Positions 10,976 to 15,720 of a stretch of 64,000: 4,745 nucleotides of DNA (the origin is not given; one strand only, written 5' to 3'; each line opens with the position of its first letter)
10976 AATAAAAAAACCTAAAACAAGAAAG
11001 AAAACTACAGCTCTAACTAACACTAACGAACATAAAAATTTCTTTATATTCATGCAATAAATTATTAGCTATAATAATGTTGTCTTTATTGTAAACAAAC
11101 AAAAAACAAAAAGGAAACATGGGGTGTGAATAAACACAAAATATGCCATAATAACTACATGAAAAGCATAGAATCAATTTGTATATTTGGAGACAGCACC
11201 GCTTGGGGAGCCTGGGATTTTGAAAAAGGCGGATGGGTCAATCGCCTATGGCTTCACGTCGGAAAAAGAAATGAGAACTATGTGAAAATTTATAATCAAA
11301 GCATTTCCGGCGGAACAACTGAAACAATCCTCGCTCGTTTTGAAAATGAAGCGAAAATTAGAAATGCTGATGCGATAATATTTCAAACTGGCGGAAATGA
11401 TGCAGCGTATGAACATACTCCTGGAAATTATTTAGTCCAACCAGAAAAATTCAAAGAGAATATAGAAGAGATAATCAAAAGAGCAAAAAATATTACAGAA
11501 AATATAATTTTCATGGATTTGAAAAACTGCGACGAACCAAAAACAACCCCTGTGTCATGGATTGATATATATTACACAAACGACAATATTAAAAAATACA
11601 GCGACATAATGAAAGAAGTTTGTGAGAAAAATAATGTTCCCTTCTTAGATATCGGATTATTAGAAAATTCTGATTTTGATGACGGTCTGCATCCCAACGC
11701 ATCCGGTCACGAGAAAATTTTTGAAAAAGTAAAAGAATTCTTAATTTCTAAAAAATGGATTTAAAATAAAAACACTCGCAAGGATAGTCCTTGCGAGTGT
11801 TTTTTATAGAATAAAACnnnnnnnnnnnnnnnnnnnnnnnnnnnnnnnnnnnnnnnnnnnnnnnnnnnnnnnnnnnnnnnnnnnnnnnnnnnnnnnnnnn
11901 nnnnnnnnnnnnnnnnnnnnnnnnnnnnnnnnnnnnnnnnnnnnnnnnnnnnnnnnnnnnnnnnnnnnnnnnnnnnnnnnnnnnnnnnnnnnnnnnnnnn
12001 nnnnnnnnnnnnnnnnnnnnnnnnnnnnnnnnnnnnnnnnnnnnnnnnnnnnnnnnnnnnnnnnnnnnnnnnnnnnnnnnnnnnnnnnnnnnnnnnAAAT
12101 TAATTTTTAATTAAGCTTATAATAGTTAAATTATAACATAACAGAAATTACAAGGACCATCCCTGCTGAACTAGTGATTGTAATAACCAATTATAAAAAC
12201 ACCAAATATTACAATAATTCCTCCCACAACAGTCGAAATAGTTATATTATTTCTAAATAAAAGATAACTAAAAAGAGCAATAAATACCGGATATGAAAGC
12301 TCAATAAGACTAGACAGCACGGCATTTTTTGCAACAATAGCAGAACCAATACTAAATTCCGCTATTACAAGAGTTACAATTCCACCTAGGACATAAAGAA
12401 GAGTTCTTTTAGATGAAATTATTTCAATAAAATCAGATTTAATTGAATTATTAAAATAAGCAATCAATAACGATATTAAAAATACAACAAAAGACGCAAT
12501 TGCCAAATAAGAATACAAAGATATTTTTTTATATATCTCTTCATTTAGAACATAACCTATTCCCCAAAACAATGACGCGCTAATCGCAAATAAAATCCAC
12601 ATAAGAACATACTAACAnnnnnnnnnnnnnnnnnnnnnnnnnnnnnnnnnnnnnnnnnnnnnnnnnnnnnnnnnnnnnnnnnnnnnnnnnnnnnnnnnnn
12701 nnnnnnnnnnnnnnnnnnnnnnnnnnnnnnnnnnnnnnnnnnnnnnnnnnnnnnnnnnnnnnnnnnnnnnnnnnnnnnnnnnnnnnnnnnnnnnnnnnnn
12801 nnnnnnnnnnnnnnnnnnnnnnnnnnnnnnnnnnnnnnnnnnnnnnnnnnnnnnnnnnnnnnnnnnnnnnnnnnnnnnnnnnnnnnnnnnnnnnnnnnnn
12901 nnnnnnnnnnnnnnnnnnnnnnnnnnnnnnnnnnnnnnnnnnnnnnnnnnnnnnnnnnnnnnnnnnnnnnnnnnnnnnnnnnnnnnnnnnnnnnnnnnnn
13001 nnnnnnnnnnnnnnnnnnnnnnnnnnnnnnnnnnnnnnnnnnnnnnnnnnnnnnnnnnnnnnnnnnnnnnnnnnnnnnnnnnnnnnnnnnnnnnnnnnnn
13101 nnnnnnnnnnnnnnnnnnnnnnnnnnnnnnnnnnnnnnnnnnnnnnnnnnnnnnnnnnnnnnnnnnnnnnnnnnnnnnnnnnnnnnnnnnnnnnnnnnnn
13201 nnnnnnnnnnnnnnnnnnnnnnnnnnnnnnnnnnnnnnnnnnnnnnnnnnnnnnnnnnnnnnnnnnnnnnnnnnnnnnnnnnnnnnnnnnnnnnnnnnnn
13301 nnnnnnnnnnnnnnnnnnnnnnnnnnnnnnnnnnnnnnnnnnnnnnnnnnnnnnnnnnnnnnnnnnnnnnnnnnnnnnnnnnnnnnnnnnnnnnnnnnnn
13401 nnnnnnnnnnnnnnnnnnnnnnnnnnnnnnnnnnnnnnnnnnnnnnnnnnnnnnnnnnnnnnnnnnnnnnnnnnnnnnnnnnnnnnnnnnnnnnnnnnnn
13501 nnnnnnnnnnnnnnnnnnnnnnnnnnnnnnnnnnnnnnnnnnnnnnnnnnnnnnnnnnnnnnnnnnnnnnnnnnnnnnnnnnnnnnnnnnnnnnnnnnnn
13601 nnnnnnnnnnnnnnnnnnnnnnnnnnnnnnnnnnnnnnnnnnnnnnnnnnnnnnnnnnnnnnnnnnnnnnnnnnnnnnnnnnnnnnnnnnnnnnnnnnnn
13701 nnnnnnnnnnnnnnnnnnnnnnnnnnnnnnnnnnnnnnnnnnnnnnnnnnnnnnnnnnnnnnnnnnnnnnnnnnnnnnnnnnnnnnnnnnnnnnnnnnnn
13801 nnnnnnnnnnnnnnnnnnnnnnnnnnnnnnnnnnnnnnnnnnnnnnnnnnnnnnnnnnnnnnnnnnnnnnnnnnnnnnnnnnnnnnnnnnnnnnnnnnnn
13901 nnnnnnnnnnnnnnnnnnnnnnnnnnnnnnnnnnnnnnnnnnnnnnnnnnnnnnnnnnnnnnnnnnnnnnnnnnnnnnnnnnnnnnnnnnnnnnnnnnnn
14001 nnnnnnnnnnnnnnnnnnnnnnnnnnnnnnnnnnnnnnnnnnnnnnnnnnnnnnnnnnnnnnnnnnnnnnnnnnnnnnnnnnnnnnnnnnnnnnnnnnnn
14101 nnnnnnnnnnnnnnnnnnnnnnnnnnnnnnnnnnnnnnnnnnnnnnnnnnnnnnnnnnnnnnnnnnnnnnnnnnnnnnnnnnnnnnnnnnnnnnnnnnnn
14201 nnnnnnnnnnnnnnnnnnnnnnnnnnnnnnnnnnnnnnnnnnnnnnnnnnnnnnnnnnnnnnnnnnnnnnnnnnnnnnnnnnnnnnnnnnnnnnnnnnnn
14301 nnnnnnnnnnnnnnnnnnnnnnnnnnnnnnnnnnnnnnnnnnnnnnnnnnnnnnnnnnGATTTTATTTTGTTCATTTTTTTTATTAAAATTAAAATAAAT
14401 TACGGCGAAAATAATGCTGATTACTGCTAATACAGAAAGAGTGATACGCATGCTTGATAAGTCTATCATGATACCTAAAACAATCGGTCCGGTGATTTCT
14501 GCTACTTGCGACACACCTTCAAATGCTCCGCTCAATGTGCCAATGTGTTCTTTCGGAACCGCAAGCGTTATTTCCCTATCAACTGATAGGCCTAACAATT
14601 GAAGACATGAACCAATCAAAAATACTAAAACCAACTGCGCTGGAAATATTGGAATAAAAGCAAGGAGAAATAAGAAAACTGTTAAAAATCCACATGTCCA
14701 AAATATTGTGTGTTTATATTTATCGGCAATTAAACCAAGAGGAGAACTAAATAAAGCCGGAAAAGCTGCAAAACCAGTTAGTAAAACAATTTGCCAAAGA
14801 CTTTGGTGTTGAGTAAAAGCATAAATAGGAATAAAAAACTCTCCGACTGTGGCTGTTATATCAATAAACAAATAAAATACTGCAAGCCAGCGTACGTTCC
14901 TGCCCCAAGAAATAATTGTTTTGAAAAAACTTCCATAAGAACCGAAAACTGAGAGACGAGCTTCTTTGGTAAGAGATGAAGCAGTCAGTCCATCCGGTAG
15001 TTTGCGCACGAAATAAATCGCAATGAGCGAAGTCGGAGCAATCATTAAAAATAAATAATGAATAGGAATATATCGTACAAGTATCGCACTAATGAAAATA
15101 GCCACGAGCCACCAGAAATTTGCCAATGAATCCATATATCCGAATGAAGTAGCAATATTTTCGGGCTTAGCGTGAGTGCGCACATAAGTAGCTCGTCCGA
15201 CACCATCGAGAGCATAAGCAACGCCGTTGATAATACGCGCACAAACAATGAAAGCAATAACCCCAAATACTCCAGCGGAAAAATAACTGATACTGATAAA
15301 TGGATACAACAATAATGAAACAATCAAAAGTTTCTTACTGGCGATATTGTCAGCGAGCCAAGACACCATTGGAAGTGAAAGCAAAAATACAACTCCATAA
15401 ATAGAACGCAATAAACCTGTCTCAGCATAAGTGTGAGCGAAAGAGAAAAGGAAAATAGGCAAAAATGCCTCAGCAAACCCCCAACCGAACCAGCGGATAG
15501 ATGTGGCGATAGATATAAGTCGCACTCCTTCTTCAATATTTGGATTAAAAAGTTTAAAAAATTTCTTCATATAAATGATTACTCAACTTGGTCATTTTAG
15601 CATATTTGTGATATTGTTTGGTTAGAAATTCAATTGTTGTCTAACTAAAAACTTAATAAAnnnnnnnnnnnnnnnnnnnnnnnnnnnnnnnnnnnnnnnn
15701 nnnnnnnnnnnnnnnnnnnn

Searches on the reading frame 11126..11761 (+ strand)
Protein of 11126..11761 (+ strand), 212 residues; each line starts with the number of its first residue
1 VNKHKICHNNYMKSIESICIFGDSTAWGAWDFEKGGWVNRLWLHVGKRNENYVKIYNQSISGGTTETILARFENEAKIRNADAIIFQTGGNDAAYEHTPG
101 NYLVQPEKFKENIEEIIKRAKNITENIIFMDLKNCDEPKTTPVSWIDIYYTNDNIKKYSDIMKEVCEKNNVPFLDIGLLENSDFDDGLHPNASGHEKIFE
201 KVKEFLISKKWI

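Call 15: search_protein_families(library=pfam, proteins=[window:11126-11761:+], max_evalue=0.001)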
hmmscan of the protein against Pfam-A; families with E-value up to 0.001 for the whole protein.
window:11126-11761:+ (212 aa): 3 families
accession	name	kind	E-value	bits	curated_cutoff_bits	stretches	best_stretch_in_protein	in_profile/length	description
PF13472.12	Lipase_GDSL_2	-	8.2e-26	92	32.9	1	20-196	1-177/178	GDSL-like Lipase/Acylhydrolase family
PF00657.28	Lipase_GDSL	-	1.5e-17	64.9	23.6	1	18-202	1-208/208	GDSL-like Lipase/Acylhydrolase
PF25182.1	NonGDSL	-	2.7e-05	24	80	1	48-175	61-171/220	Non-GDSL lipase-like family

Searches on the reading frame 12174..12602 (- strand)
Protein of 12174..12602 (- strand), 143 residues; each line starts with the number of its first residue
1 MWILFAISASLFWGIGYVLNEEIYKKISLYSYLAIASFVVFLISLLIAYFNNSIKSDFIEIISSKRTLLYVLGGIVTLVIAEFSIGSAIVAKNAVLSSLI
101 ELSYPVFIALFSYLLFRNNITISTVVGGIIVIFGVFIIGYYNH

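Call 15: search_protein_families(library=pfam, proteins=[window:12174-12602:-], max_evalue=0.001)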
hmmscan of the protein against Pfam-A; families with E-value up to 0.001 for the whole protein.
window:12174-12602:- (143 aa): 1 family
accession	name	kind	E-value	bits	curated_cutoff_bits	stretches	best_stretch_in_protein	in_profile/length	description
PF00892.27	EamA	-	4.1e-15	56.7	28.2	1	1-139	2-134/135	EamA-like transporter family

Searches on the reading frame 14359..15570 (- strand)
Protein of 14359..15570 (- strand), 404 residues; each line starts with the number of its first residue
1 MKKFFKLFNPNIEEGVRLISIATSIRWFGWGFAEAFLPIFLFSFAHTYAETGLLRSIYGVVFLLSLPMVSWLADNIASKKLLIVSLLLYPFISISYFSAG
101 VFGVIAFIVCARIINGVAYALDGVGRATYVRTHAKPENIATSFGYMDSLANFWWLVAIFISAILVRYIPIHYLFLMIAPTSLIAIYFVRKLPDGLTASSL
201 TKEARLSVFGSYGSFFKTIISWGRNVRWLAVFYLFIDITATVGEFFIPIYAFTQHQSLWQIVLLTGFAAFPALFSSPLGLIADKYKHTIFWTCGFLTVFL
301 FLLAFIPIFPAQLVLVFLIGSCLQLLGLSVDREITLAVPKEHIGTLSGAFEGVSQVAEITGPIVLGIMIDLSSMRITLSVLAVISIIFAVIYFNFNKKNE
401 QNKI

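Call 15: search_protein_families(library=pfam, proteins=[window:14359-15570:-], max_evalue=0.001)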
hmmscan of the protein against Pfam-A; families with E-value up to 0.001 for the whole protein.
window:14359-15570:- (404 aa): 1 family
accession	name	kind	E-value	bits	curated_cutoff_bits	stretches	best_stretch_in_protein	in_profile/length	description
PF07690.21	MFS_1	-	2.4e-32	112.7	33.4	2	20-350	2-335/347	Major Facilitator Superfamily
